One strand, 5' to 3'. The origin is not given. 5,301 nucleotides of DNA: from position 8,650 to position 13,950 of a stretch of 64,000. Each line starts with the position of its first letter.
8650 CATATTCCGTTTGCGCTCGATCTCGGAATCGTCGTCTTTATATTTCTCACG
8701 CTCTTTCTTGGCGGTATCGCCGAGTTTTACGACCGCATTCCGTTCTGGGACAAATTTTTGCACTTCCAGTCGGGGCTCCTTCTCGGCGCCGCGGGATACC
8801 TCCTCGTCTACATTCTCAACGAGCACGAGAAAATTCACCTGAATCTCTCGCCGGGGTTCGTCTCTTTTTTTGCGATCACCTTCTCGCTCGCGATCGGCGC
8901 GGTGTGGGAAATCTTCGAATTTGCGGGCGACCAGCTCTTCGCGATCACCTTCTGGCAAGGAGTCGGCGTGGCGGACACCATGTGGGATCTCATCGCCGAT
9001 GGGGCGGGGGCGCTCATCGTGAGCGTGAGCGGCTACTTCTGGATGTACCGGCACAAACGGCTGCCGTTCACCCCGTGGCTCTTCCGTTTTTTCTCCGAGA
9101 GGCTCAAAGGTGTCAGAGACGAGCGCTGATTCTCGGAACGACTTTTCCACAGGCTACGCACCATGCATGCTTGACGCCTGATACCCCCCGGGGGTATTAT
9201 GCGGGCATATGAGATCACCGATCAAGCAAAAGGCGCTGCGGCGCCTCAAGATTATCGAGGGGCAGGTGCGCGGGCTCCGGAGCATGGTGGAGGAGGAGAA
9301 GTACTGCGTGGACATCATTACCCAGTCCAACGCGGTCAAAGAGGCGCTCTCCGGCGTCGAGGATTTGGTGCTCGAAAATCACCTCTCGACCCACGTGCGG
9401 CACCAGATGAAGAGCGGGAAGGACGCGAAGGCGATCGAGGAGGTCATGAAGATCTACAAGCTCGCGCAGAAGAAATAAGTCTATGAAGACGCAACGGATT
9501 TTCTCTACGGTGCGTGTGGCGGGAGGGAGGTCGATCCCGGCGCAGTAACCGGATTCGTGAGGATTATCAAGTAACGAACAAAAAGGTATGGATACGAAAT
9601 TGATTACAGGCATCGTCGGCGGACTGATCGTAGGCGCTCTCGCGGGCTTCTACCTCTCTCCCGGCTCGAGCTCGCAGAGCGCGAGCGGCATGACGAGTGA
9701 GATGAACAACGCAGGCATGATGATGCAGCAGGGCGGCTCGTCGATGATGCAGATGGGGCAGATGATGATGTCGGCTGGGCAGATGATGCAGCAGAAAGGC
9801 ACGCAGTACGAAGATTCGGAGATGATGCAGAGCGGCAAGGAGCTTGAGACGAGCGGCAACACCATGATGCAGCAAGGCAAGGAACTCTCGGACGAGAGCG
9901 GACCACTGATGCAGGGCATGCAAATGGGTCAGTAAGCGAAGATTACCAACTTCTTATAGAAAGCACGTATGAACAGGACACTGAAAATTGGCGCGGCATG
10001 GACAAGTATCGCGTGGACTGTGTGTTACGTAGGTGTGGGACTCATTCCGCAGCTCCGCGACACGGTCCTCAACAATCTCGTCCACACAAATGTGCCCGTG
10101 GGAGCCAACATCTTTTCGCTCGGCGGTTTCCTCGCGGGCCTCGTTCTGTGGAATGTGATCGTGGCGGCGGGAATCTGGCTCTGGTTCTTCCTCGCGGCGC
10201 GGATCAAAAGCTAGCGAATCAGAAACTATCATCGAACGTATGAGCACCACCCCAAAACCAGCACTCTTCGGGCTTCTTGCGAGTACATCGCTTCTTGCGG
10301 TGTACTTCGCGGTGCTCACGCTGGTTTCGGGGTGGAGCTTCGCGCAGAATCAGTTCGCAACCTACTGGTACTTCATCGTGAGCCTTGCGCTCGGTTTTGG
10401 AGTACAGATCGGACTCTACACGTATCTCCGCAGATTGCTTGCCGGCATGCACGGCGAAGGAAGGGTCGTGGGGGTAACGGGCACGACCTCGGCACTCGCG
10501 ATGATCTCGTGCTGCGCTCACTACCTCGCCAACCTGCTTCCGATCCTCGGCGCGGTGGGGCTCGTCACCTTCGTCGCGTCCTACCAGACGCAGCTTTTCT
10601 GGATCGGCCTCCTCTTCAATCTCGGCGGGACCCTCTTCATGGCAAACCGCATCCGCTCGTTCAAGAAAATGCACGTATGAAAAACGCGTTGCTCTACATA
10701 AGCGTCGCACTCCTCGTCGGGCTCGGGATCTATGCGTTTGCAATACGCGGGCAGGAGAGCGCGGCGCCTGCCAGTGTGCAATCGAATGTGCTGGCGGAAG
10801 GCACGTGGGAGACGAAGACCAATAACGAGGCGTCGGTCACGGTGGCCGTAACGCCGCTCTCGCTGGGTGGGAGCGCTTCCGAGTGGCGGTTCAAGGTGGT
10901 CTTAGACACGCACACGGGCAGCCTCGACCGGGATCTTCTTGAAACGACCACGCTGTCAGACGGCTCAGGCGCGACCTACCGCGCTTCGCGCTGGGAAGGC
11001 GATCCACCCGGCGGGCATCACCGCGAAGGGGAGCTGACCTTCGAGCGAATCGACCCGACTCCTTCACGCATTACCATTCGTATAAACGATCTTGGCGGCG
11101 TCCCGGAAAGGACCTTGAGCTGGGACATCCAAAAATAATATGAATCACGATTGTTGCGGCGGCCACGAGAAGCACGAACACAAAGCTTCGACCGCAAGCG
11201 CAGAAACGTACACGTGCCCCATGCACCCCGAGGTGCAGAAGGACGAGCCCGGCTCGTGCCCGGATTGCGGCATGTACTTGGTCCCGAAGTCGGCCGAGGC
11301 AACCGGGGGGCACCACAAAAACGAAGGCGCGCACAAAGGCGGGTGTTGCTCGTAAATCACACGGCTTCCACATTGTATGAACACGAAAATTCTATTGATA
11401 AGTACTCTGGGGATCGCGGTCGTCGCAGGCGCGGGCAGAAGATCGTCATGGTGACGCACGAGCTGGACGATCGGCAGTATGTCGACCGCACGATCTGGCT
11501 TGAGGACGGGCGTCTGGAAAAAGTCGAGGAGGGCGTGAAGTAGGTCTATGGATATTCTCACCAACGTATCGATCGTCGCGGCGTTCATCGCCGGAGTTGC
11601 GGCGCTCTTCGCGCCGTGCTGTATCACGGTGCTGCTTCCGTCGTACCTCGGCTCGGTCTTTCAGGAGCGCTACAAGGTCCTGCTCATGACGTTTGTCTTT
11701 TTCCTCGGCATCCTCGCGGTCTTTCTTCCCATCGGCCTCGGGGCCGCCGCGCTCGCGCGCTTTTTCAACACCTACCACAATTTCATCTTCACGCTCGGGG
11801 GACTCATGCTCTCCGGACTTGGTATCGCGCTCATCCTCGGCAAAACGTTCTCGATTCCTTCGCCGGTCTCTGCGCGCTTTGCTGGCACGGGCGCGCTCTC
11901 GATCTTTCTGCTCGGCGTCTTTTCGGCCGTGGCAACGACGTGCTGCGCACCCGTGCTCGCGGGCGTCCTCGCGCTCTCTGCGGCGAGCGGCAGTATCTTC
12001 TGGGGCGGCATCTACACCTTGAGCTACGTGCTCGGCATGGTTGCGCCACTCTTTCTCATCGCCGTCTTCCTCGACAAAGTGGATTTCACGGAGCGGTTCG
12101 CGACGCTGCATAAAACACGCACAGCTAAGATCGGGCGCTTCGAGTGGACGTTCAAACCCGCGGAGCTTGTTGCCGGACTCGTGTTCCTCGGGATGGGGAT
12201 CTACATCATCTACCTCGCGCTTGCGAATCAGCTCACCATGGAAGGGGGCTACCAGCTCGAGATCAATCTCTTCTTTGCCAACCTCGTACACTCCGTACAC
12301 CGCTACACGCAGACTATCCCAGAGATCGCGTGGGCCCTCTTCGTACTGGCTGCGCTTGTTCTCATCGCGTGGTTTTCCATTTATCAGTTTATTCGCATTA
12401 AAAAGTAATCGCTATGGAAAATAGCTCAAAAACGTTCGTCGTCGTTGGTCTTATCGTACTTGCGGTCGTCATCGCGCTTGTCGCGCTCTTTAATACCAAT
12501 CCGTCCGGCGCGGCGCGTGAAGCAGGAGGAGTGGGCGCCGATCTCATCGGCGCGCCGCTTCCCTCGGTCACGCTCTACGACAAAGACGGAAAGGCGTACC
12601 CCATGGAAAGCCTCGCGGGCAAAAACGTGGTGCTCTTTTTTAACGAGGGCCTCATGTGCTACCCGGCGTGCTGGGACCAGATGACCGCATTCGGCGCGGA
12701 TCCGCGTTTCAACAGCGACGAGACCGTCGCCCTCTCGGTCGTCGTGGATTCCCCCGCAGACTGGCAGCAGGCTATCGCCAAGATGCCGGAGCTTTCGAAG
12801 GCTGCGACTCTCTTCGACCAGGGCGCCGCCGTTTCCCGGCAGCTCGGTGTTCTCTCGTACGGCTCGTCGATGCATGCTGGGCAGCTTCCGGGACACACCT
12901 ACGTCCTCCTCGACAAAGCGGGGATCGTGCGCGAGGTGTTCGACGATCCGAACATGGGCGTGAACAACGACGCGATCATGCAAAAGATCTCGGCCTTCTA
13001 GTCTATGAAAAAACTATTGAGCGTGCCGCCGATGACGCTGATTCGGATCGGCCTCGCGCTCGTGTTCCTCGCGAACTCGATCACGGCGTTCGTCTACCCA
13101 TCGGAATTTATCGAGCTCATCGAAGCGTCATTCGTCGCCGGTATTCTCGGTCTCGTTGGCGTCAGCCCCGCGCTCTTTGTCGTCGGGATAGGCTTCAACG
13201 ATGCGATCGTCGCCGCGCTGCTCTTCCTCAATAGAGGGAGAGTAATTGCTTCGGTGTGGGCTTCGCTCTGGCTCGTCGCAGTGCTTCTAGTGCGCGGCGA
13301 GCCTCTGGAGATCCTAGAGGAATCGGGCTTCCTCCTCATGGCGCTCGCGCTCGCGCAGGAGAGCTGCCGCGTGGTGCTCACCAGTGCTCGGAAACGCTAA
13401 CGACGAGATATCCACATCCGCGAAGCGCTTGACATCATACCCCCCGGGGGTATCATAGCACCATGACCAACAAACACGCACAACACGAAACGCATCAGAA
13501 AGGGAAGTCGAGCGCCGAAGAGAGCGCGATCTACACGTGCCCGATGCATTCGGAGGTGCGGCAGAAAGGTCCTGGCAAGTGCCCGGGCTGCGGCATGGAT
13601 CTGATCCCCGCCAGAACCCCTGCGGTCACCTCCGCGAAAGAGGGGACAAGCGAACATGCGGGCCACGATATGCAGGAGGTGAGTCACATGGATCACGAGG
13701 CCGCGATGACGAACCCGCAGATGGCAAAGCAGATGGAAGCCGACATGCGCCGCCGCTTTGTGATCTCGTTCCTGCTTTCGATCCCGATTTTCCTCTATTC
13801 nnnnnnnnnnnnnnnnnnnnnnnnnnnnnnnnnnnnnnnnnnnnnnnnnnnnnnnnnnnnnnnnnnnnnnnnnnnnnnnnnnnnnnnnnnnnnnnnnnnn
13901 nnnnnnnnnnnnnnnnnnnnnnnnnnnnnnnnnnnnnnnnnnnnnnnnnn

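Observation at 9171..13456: Two identical 17-bp palindromes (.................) as CsoR-type operators; leaderless csoR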

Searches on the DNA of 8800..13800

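Call 48: search_rna_families(source=window, start=8800, end=13800, threshold=evalue, max_evalue=1)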
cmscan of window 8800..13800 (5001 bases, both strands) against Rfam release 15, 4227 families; matches with E-value up to 1: 0.
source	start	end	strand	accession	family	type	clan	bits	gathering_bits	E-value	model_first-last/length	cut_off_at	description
